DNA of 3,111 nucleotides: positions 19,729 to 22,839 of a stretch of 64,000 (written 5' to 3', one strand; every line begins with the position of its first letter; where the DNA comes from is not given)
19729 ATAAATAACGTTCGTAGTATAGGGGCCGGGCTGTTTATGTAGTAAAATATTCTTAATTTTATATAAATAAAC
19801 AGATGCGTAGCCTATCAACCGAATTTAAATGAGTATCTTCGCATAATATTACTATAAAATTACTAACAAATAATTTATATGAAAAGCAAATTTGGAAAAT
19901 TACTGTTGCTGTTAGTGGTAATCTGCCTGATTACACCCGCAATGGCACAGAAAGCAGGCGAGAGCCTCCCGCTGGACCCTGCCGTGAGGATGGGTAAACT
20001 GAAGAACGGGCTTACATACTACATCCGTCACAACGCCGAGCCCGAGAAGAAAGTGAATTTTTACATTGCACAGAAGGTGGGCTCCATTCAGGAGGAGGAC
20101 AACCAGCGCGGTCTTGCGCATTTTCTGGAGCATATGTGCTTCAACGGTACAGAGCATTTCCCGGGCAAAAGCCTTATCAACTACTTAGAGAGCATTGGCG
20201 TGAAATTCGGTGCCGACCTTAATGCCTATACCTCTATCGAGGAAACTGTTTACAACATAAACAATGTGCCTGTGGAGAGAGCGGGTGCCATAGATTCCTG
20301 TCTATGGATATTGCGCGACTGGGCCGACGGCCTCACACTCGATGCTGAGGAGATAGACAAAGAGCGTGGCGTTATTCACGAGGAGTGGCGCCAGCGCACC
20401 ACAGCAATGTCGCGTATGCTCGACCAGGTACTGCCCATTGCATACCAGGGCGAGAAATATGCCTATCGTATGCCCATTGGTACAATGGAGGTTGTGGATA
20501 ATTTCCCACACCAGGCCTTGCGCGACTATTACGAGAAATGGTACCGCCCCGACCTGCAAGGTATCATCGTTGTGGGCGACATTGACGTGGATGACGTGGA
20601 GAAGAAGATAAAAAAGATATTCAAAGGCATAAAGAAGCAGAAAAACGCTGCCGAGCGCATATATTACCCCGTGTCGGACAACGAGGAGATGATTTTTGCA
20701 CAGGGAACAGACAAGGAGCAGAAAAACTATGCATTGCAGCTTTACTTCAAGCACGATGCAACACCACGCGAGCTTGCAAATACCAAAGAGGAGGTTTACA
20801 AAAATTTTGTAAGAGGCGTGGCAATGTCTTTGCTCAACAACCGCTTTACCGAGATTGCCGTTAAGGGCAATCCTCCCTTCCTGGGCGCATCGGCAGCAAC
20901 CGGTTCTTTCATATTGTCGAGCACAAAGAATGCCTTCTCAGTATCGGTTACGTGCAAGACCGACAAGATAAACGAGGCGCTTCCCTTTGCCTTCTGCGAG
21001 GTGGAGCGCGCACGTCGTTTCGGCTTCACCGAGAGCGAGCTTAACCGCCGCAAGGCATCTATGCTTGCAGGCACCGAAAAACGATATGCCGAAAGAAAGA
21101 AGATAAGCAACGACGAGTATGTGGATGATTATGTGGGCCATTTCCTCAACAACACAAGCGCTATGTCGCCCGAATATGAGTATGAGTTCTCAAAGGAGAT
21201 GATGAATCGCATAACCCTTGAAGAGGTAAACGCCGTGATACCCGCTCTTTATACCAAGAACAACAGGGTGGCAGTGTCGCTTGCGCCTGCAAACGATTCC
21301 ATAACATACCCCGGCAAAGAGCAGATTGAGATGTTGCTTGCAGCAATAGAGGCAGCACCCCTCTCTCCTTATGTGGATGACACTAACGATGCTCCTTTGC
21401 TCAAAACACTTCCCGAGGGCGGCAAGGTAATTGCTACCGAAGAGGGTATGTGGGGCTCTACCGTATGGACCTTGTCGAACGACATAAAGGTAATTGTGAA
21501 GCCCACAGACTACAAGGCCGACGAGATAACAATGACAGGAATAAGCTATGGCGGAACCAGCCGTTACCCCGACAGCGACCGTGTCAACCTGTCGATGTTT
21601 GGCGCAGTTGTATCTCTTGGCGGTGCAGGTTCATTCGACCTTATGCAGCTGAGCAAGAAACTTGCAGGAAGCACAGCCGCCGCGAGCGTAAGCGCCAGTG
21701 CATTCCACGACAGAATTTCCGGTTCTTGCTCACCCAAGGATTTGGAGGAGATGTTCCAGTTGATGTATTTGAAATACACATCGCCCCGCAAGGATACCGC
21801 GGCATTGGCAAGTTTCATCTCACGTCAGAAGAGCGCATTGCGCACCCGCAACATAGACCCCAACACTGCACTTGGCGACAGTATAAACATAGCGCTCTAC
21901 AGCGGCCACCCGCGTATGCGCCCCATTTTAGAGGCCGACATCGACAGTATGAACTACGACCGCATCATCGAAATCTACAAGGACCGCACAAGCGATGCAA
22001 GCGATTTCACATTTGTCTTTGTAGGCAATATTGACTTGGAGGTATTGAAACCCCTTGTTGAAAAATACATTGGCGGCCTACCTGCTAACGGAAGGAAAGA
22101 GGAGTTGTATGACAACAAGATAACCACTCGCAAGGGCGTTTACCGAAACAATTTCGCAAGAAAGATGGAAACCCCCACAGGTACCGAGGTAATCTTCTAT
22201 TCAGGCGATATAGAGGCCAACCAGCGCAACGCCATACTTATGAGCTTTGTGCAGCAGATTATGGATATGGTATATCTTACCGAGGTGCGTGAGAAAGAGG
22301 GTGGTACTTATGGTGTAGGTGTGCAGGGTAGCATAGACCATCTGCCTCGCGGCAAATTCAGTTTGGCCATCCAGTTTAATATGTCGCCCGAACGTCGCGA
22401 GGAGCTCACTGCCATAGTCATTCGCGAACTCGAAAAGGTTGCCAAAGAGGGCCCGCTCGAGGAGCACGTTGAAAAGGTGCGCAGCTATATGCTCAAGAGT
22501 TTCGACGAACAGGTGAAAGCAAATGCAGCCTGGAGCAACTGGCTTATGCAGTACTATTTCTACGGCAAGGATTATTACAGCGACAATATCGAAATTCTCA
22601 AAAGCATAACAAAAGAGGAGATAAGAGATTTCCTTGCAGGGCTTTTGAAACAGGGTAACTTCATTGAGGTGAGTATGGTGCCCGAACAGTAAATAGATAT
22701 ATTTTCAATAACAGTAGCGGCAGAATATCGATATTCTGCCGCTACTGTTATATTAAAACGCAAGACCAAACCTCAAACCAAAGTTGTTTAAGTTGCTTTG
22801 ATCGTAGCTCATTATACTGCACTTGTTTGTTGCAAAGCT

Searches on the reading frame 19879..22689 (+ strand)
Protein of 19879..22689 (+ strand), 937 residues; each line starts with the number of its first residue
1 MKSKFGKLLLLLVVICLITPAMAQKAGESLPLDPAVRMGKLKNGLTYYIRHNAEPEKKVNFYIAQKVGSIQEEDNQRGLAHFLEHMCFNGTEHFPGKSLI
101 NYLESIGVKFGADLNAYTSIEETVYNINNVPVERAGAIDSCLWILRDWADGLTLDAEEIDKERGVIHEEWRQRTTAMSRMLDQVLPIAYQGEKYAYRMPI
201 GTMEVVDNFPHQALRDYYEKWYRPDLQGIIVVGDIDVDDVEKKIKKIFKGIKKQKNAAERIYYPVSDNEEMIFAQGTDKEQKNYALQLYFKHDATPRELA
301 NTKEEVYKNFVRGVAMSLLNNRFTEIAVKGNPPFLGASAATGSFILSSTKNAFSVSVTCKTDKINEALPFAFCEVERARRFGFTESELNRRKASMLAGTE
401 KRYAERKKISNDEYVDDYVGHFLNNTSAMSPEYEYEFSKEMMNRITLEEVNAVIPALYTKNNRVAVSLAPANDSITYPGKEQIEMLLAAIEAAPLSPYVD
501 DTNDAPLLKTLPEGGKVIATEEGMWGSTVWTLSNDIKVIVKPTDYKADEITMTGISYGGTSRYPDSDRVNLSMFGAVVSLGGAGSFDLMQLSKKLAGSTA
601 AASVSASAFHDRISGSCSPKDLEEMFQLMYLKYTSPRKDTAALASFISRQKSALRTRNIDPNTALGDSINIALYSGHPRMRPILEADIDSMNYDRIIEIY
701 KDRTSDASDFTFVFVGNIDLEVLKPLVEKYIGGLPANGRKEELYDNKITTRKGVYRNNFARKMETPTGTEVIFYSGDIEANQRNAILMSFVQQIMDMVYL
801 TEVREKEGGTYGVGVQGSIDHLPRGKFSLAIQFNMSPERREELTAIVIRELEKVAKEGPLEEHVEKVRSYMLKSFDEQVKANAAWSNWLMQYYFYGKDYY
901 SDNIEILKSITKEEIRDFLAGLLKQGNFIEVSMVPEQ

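Call 97: search_protein_families(library=pfam, proteins=[window:19879-22689:+], max_evalue=0.00001)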
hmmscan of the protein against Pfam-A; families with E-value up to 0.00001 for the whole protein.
window:19879-22689:+ (937 aa): 2 families
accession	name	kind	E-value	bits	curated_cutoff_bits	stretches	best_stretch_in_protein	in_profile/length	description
PF05193.26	Peptidase_M16_C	-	1.6e-36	126.3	23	2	210-394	3-180/181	Peptidase M16 inactive domain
PF00675.25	Peptidase_M16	-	1e-25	90.8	22.3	1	52-195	6-142/149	Insulinase (Peptidase family M16)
